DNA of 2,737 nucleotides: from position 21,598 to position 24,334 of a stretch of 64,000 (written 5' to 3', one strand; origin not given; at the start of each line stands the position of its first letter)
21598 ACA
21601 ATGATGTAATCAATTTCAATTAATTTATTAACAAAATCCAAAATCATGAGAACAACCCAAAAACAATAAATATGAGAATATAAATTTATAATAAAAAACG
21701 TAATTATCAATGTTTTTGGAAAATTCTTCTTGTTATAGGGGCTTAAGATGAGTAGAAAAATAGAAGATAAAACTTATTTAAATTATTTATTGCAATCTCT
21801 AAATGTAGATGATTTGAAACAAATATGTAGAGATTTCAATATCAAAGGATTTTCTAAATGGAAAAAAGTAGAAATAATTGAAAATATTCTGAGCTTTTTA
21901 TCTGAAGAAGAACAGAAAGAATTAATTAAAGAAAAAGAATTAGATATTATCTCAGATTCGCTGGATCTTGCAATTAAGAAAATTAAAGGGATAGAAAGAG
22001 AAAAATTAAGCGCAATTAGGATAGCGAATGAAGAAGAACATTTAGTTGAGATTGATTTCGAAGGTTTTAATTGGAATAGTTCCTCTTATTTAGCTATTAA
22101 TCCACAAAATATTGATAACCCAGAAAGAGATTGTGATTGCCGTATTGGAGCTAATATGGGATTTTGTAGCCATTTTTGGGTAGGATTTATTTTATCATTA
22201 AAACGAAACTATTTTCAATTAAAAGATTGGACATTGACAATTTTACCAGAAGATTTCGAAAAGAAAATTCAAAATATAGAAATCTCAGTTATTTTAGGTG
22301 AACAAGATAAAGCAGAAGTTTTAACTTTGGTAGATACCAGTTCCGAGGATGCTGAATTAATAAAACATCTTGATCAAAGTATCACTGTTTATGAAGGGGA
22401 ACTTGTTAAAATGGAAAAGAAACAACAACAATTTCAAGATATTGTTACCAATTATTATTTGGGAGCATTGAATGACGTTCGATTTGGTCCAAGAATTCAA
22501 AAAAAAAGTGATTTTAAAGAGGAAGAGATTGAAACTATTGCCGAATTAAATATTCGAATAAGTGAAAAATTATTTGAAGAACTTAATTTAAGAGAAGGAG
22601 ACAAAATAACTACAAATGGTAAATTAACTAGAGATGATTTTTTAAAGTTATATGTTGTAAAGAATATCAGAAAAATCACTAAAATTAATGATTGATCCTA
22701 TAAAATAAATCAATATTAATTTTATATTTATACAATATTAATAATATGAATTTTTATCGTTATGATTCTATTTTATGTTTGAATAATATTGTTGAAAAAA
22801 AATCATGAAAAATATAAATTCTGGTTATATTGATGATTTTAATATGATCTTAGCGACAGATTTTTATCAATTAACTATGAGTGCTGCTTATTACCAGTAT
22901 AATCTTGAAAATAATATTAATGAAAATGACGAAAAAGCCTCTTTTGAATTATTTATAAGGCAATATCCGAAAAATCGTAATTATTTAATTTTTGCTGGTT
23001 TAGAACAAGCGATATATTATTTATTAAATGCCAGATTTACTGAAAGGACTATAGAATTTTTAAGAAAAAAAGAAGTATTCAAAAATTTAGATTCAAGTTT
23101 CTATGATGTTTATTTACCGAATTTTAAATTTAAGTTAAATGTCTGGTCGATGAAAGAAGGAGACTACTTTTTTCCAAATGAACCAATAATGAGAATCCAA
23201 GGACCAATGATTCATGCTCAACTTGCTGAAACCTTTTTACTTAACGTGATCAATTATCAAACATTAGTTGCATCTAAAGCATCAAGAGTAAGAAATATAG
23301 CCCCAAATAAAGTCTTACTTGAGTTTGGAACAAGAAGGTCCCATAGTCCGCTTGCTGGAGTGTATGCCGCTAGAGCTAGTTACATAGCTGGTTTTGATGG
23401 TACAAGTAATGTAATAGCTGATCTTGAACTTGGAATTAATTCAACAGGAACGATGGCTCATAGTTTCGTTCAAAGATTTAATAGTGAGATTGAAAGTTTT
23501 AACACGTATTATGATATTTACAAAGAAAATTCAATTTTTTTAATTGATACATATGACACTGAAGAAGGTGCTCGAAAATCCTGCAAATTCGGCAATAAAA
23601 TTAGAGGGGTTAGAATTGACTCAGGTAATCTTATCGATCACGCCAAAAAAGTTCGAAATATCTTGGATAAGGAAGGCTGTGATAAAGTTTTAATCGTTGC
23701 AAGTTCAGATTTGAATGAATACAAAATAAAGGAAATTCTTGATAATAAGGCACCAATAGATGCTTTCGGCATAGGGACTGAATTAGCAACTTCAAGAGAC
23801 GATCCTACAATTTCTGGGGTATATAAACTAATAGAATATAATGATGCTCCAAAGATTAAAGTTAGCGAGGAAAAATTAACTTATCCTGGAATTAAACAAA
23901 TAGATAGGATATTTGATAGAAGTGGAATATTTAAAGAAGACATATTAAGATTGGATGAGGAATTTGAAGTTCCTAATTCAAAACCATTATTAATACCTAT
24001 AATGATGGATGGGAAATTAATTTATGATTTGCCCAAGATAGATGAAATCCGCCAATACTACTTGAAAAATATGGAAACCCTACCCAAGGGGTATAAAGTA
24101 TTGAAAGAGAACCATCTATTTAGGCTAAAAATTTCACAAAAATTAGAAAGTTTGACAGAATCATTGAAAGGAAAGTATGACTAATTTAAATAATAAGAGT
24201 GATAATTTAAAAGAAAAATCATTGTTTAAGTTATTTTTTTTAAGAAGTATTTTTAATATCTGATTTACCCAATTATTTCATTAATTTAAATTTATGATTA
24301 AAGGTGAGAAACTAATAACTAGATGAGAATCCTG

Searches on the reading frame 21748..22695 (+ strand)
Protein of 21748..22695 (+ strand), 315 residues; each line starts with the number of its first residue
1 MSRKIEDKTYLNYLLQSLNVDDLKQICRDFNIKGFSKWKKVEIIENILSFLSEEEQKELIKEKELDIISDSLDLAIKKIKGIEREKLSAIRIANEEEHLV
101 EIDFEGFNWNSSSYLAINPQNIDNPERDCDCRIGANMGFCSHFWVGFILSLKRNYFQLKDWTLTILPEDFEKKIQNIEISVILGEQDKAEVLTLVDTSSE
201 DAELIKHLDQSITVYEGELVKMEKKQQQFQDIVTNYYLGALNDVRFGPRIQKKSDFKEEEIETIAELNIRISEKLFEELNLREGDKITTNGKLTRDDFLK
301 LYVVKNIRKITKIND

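Call 34: search_protein_families(library=pfam, proteins=[window:21748-22695:+])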
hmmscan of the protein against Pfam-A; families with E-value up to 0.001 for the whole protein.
window:21748-22695:+ (315 aa): 1 family
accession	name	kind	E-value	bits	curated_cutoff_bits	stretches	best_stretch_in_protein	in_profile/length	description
PF07498.18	Rho_N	-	1.1e-05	25.7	24.9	1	15-49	2-36/43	Rho termination factor, N-terminal domain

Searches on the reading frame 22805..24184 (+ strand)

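Call 34: search_protein_families(library=pfam, proteins=[window:22805-24184:+])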
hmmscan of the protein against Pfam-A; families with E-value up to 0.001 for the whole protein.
window:22805-24184:+ (459 aa): 4 families
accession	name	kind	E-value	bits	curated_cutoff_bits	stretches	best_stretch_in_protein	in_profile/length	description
PF17767.7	NAPRTase_N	-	3.8e-30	105.2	32.6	1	16-150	1-125/125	Nicotinate phosphoribosyltransferase (NAPRTase) N-terminal domain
PF04095.22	NAPRTase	-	3.7e-12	46.9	20.8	1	172-336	4-187/239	Nicotinate phosphoribosyltransferase (NAPRTase) family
PF17956.6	NAPRTase_C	-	1.6e-10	41.9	23.3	1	393-450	53-110/111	Nicotinate phosphoribosyltransferase C-terminal domain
PF02749.22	QRPTase_N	-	9.7e-10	39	27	1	109-150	39-79/82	Quinolinate phosphoribosyl transferase, N-terminal domain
